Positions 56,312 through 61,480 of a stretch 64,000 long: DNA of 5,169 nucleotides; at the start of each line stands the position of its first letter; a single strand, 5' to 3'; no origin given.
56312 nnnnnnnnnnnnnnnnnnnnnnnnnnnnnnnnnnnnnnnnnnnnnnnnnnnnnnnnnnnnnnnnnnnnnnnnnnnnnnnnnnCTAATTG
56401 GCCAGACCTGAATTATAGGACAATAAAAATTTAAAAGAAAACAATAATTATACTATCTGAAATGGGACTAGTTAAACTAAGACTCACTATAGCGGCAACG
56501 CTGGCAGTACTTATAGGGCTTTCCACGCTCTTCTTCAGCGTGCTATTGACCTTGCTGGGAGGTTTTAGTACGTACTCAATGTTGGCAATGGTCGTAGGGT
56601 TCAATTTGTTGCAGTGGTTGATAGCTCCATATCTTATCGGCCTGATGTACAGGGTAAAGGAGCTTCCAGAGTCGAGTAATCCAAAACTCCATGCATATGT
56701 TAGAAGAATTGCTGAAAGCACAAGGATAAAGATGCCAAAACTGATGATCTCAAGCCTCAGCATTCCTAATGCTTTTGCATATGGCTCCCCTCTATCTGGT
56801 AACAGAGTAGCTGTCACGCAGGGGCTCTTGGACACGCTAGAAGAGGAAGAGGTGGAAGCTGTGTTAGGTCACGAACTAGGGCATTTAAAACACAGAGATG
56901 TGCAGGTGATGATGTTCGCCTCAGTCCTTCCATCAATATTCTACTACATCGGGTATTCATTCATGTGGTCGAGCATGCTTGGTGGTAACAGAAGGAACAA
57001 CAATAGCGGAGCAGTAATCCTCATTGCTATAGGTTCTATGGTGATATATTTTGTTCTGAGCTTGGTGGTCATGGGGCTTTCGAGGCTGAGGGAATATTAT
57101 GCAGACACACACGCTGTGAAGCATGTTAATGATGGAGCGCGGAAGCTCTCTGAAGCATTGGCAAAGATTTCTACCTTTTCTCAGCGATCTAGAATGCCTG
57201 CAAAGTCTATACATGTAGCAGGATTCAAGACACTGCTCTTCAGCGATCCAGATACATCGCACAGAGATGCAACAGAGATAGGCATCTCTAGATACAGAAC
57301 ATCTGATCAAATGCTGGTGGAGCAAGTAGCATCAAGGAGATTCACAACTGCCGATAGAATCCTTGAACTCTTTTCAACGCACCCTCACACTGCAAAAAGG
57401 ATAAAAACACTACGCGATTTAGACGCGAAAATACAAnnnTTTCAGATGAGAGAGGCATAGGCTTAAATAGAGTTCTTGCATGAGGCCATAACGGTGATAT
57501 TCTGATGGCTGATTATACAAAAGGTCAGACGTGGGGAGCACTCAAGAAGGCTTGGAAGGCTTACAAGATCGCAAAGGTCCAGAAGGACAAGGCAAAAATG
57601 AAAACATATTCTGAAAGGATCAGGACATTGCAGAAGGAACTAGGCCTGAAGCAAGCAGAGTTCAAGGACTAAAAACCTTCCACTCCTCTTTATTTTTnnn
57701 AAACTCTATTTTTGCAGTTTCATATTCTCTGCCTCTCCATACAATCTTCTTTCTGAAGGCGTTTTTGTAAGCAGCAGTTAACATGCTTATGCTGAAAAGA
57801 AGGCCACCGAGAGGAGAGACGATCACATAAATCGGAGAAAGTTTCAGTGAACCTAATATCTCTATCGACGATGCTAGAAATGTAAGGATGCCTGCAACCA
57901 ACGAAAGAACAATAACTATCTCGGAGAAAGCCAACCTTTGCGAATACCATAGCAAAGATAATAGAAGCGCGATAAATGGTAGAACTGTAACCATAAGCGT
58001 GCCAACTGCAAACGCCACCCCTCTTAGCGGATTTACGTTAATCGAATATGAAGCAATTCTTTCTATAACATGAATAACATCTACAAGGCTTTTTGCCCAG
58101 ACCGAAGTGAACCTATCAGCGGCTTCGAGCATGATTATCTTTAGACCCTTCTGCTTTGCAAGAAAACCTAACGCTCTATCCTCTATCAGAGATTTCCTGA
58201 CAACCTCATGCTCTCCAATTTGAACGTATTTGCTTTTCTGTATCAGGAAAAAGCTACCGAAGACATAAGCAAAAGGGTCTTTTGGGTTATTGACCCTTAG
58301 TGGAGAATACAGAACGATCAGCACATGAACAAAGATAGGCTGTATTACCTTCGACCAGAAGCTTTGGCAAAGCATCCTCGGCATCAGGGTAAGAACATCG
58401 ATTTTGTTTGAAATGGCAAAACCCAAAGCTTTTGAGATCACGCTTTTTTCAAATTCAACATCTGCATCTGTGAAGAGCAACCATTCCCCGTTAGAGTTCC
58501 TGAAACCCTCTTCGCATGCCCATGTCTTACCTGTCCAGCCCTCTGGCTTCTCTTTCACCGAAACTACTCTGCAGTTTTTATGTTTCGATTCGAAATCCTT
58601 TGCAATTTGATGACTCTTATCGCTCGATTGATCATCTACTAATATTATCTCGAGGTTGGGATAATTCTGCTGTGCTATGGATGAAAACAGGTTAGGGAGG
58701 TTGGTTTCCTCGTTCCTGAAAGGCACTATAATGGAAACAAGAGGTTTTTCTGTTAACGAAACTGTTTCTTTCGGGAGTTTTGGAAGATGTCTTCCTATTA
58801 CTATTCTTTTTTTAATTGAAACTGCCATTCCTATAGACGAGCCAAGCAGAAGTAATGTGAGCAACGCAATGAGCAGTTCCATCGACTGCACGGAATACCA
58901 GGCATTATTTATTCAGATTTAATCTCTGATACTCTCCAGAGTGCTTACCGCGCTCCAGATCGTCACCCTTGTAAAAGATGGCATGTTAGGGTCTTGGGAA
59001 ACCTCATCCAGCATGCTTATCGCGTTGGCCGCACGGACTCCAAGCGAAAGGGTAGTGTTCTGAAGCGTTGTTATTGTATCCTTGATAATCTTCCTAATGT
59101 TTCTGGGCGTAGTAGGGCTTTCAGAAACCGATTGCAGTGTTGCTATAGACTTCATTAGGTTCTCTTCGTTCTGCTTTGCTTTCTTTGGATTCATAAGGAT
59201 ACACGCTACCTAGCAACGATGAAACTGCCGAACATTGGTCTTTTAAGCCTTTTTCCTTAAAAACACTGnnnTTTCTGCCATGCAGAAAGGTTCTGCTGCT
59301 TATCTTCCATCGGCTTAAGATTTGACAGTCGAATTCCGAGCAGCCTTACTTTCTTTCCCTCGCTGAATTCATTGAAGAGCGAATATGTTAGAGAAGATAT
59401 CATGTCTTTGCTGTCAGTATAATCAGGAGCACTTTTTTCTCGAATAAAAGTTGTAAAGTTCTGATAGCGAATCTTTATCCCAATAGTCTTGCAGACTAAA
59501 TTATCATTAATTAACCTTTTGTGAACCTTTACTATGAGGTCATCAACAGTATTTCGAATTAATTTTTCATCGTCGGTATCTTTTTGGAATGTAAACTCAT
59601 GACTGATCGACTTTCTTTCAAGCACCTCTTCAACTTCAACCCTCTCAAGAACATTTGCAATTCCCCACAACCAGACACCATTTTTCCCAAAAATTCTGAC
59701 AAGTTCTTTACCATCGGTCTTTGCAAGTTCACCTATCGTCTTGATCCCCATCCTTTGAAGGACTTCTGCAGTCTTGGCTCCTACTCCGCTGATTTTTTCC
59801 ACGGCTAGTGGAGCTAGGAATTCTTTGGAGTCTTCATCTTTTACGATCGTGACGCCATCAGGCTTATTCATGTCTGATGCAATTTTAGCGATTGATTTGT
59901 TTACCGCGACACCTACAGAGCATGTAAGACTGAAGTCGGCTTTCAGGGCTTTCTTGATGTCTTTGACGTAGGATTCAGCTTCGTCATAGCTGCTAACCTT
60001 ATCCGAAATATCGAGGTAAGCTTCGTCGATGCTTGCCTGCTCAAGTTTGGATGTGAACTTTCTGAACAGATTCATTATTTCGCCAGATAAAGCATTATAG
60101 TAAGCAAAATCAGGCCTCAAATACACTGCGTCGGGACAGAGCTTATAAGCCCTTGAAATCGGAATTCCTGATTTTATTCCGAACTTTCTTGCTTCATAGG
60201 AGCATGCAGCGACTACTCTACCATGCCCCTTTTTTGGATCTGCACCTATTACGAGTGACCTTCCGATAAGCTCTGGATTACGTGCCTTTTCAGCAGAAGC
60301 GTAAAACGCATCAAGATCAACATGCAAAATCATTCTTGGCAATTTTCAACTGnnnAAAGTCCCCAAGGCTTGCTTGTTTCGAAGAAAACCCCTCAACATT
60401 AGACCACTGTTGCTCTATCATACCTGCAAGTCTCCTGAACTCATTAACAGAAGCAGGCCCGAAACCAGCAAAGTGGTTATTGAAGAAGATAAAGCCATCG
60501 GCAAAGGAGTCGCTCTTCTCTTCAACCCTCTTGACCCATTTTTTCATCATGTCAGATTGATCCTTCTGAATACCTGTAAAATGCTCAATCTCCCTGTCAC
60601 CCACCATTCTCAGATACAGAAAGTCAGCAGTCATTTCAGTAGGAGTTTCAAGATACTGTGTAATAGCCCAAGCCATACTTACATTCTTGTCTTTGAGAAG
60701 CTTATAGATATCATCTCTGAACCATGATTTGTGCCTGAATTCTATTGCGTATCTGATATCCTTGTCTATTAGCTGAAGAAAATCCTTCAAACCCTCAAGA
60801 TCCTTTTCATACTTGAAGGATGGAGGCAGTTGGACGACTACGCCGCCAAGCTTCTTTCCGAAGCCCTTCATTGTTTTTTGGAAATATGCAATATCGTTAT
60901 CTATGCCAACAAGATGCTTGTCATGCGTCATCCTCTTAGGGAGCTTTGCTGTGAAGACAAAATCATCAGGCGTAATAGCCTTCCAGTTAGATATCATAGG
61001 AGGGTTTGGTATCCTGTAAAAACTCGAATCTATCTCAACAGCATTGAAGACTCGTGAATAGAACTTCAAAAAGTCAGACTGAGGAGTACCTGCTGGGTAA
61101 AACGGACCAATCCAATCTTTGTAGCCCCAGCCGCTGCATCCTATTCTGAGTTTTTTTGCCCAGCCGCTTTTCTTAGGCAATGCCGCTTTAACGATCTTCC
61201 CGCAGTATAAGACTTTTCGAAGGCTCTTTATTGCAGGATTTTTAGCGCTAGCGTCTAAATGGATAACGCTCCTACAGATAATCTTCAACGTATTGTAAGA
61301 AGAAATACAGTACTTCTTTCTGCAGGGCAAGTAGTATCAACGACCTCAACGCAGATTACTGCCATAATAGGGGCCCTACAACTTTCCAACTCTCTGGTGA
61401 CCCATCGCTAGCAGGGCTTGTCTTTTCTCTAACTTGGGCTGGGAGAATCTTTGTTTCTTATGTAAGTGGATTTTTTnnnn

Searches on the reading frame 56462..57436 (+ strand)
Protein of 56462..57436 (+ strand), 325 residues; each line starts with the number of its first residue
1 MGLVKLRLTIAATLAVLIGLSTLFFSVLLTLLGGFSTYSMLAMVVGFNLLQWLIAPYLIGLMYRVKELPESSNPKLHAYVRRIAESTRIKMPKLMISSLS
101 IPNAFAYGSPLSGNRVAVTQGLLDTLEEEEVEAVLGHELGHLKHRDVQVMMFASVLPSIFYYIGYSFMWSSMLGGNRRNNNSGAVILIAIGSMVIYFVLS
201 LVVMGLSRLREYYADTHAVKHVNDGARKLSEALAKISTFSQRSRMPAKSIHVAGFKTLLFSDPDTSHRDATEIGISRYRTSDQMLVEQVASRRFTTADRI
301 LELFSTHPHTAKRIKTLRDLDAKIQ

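Call 53: search_protein_families(library=pfam, proteins=[window:56462-57436:+], max_evalue=0.0001)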
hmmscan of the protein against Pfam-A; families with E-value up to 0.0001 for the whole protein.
window:56462-57436:+ (325 aa): 2 families
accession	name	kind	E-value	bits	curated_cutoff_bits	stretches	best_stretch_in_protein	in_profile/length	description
PF01435.24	Peptidase_M48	-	1.4e-40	139.5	20.3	1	71-319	2-184/186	Peptidase family M48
PF05569.17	Peptidase_M56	-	1.8e-07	31.1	31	1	41-162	104-224/296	BlaR1 peptidase M56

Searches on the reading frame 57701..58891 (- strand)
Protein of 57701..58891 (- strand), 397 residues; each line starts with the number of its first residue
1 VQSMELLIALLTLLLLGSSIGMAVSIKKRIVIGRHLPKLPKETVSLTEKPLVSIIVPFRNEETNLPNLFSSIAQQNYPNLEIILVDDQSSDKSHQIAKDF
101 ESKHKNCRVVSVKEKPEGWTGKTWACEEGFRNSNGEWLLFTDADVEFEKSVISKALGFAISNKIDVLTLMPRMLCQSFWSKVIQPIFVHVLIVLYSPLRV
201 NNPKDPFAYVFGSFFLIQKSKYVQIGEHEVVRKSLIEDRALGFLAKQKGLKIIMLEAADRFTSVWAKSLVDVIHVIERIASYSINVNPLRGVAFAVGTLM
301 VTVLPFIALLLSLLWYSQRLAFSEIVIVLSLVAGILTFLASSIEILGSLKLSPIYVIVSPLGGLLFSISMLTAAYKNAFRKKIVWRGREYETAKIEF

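Call 53: search_protein_families(library=pfam, proteins=[window:57701-58891:-], max_evalue=0.0001)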
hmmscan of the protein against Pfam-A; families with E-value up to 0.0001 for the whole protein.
window:57701-58891:- (397 aa): 4 families
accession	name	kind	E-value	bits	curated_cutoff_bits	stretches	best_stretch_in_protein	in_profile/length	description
PF00535.33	Glycos_transf_2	-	4e-28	98.9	23.3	1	53-222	1-164/168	Glycosyl transferase family 2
PF13641.12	Glyco_tranf_2_3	-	8e-15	55.9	27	1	52-257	3-206/230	Glycosyltransferase like family 2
PF13506.12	Glyco_transf_21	-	9.1e-10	38.7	21.7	1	108-259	4-151/174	Glycosyl transferase family 21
PF10111.15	Glyco_tranf_2_2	-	3.9e-07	30.3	27.3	1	53-172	1-123/276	Glycosyltransferase like family 2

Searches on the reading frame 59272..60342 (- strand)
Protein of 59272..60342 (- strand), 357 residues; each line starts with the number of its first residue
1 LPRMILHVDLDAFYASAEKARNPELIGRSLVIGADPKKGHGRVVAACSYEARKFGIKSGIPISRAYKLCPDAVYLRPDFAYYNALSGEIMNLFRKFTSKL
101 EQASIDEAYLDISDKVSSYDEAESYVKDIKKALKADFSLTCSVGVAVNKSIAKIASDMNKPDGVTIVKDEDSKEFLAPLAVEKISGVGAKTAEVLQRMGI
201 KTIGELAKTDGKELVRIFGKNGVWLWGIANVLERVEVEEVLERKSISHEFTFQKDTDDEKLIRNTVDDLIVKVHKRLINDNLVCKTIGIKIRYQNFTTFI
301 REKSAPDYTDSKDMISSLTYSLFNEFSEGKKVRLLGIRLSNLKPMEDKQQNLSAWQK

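Call 53: search_protein_families(library=pfam, proteins=[window:59272-60342:-], max_evalue=0.0001)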
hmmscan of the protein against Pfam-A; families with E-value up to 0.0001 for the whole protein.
window:59272-60342:- (357 aa): 4 families
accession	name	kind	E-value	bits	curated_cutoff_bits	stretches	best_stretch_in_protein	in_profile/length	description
PF00817.25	IMS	-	1.1e-47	162.1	23.2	1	8-157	1-148/148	impB/mucB/samB family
PF11799.13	IMS_C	-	6.6e-25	88.1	20.7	1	243-352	1-109/109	impB/mucB/samB family C-terminal domain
PF11798.14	IMS_HHH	-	4.1e-06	27.1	24.4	1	170-200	2-32/32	IMS family HHH motif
PF21704.3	POLH-Rev1_HhH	-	1.3e-05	25.8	27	1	180-229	2-53/56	DNApol eta/Rev1, HhH motif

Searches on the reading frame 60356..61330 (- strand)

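Call 53: search_protein_families(library=pfam, proteins=[window:60356-61330:-], max_evalue=0.0001)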
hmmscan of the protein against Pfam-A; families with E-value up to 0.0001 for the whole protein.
window:60356-61330:- (325 aa): 1 family
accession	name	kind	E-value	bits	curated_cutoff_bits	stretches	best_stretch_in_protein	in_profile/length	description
PF01904.24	DUF72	-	3.2e-57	194.5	25.3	1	78-300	1-216/217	Protein of unknown function DUF72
